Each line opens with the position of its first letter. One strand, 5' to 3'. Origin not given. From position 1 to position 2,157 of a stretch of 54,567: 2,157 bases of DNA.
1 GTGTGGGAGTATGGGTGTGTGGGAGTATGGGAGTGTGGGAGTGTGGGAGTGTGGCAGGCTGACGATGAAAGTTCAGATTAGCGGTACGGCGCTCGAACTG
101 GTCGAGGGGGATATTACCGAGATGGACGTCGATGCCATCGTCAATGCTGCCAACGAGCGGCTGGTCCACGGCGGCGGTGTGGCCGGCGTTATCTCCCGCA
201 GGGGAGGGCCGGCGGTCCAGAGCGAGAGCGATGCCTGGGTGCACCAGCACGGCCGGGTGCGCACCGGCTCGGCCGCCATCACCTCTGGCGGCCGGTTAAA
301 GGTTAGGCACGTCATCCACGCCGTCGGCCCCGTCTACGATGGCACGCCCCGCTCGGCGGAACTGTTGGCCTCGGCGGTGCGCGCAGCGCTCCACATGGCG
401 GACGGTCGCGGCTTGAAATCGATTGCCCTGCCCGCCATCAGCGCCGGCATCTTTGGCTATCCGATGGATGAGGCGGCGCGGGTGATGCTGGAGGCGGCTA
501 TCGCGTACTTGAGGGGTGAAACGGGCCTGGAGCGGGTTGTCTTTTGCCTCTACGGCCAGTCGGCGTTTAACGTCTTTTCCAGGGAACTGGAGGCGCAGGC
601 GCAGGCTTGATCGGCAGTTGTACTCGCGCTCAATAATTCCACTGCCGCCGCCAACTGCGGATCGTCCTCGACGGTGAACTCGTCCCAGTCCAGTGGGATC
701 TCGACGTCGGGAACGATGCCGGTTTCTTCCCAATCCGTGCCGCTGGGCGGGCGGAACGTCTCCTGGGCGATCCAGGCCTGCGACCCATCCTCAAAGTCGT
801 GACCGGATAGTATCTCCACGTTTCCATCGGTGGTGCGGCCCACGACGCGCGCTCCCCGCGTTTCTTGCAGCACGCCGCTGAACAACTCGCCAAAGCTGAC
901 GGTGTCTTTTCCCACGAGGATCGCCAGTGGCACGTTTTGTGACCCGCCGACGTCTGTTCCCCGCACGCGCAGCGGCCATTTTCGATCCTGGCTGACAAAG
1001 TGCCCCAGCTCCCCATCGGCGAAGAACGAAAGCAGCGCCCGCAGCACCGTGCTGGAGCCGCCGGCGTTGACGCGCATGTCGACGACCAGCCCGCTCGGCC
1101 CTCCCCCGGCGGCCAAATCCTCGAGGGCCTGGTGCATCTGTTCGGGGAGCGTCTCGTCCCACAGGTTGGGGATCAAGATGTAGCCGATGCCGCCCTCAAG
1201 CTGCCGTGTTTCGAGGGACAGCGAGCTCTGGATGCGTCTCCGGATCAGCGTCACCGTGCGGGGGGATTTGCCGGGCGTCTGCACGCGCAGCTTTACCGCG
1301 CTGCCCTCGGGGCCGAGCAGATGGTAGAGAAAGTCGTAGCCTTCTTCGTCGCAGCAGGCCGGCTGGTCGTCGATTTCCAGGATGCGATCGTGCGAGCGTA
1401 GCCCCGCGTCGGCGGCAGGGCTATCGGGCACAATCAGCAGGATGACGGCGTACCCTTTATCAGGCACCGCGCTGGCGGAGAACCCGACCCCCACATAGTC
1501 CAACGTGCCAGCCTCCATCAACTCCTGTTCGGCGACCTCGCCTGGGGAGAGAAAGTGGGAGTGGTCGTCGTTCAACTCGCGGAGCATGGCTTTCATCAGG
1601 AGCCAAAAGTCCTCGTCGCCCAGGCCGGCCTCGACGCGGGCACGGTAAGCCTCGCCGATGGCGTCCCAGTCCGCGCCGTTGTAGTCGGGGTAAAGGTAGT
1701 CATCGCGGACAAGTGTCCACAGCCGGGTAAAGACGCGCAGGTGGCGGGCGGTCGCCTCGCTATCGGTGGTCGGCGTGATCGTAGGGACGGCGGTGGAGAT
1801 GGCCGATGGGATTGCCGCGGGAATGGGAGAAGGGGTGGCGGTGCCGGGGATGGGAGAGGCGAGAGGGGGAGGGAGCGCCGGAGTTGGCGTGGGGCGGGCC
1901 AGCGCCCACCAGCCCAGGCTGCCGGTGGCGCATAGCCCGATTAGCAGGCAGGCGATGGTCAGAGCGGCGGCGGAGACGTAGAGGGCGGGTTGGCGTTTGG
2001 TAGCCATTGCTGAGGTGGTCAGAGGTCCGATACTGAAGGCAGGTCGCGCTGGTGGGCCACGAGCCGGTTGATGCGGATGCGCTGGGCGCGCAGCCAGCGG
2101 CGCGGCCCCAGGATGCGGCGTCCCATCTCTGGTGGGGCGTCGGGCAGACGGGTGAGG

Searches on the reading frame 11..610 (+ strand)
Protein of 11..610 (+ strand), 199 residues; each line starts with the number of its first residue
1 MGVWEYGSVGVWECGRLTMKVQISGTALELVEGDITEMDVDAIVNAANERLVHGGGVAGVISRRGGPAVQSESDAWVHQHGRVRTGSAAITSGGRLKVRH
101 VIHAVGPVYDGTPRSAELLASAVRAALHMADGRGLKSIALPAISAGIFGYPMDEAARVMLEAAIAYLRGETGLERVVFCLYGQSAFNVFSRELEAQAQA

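Call 22: search_protein_families(library=pfam, proteins=[window:11-610:+], max_evalue=0.01)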
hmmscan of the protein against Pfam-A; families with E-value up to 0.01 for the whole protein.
window:11-610:+ (199 aa): 1 family
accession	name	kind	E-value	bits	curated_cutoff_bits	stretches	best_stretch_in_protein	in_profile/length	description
PF01661.27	Macro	-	2.9e-40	137.3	22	1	44-159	1-118/118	Macro domain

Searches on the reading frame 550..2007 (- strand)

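Call 22: search_protein_families(library=pfam, proteins=[window:550-2007:-], max_evalue=0.01)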
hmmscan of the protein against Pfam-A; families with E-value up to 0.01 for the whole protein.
window:550-2007:- (485 aa): 5 families
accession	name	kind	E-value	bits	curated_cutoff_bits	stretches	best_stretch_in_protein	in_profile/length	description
PF03572.23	Peptidase_S41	-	6.9e-24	84.7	24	1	274-437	2-165/165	Peptidase family S41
PF14684.11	Tricorn_C1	-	1.6e-10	41.1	24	1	92-142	8-58/59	Tricorn protease C1 domain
PF17820.7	PDZ_6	-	1.8e-07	31.2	27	1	189-243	2-53/54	PDZ domain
PF13180.12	PDZ_2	-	7.1e-06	26.7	27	1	181-247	8-72/80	PDZ domain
PF00595.29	PDZ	-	5.9e-05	23.8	23.2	1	173-216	11-56/81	PDZ domain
